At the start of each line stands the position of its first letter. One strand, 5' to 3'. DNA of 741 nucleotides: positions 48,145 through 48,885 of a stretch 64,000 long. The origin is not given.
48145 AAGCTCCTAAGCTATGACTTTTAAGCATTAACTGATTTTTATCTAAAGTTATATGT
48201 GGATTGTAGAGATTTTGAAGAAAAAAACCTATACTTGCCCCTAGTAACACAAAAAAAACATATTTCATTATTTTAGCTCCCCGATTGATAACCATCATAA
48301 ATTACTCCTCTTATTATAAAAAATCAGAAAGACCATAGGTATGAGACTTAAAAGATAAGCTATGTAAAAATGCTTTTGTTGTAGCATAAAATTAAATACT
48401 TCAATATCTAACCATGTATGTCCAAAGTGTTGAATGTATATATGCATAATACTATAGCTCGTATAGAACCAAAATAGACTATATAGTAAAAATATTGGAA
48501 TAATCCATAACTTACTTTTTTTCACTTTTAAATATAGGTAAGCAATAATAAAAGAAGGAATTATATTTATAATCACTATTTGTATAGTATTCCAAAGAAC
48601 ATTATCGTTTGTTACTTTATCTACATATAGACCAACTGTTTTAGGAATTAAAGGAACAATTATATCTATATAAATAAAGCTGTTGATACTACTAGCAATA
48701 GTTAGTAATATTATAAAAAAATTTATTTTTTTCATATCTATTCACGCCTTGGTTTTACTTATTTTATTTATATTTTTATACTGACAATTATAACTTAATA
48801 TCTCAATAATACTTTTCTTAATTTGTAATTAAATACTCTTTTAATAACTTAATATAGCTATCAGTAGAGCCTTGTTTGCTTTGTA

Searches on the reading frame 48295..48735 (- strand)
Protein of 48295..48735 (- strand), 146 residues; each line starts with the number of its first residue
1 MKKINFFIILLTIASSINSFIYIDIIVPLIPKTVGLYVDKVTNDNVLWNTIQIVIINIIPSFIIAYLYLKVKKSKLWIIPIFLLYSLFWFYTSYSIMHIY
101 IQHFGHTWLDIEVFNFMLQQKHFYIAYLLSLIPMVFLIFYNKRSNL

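Call 8: search_protein_families(library=pfam, proteins=[window:48295-48735:-], max_evalue=0.01)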
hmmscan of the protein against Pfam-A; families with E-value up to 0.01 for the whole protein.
window:48295-48735:- (146 aa): 0 families

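Call 64: find_homologous_proteins(query=window:48295-48735:-, max_evalue=0.001)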
Query window:48295-48735:- (146 aa): 11 proteins with E <= 0.001 among 47 candidates.
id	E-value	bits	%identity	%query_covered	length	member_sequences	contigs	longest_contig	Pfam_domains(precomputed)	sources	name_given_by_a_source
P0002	1.4e-84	300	100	100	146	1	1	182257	-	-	-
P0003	5.3e-62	226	75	100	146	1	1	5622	-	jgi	jgi:hypothetical protein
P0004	1.5e-60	222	77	100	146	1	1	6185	-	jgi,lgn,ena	-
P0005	3.5e-56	208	67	100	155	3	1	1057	-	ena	-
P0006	9.9e-55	203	68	99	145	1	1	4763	-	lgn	-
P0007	3.1e-54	201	67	99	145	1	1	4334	-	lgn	-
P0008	5.4e-48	181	64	86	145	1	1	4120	-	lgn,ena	-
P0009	3.3e-47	178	63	100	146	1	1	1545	-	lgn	-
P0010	5.8e-47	178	63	86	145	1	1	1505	-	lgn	-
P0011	1.4e-46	176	61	99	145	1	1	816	-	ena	-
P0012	2.9e-41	159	65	80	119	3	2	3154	-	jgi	-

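Call 66: find_encoding_contigs(protein=P0004, flank=6000, max_places=3)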
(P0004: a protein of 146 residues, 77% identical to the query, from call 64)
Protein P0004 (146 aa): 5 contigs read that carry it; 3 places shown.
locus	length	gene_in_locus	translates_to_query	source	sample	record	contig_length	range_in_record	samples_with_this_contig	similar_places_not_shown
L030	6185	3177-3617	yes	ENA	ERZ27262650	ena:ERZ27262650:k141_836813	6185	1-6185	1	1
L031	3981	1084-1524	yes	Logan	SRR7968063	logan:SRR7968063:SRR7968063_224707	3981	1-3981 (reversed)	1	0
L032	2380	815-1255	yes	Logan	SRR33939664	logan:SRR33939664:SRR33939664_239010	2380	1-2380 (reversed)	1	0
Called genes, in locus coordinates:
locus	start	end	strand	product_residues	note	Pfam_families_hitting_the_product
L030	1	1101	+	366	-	?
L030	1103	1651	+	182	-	PF13503:DUF4123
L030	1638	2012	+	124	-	-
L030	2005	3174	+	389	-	PF01476:LysM (weak)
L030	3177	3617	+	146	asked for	-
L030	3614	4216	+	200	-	PF05257:CHAP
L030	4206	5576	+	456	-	PF01476:LysM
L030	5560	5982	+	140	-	-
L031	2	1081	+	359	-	?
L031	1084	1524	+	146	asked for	-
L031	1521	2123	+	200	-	PF05257:CHAP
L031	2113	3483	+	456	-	PF01476:LysM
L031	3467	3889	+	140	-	-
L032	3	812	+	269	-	?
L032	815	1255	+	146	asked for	-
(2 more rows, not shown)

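Call 67: find_encoding_contigs(protein=P0003, flank=6000, max_places=3)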
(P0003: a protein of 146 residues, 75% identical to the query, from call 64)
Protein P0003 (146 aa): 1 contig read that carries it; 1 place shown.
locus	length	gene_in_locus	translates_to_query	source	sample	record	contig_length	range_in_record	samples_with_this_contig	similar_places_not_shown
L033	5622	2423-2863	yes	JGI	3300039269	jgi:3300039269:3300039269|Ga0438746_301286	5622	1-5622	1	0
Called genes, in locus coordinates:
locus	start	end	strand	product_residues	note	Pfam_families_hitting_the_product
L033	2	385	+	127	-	?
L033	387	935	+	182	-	PF13503:DUF4123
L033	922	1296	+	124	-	-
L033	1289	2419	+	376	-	PF01476:LysM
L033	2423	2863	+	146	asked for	-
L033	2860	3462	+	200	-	PF05257:CHAP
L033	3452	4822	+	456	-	PF01476:LysM, PF11692:DUF3289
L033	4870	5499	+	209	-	-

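Call 75: search_protein_families(library=pfam, proteins=[L030:1-1101:+, L030:1638-2012:+, L030:2005-3174:+, L030:3614-4216:+, L030:4206-5576:+, L030:5560-5982:+], max_evalue=0.01)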
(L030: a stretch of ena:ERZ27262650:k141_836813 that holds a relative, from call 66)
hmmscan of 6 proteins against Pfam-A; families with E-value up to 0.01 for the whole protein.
L030:1-1101:+ (366 aa): 3 families
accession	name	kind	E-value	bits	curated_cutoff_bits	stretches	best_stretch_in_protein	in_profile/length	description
PF22178.3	Gp5_trimer_C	-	7.6e-30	103.8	30.9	2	112-219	1-107/112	Bacteriophage T4 gp5 C-terminal trimerisation domain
PF04717.18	Phage_base_V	-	2e-11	44.5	23.8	1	27-95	7-75/75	Type VI secretion system/phage-baseplate injector OB domain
PF06715.18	Gp5_C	-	7.1e-06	26.2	20.4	2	163-185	2-24/24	Gp5 C-terminal repeat (3 copies)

L030:1638-2012:+ (124 aa): 0 families

L030:2005-3174:+ (389 aa): 1 family
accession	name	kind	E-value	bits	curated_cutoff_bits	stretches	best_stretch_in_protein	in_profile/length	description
PF01476.26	LysM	-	2.2e-07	31.1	20.9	1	15-52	9-43/43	LysM domain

L030:3614-4216:+ (200 aa): 1 family
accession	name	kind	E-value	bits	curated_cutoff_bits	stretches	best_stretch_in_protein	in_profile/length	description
PF05257.22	CHAP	-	2.1e-14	54.2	26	1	64-161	2-81/81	CHAP domain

L030:4206-5576:+ (456 aa): 2 families
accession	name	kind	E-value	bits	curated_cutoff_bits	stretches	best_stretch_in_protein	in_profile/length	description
PF01476.26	LysM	-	6e-14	52.2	20.9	1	6-50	1-43/43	LysM domain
PF23457.1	LysM2_NFP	-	0.0058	17.1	36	0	6-51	8-55/56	NFP LysM2 domain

L030:5560-5982:+ (140 aa): 0 families

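Call 77: search_protein_families(library=ncbifam, proteins=[window:48295-48735:-], max_evalue=0.01)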
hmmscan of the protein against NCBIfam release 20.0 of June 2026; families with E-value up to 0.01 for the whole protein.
window:48295-48735:- (146 aa): 0 families
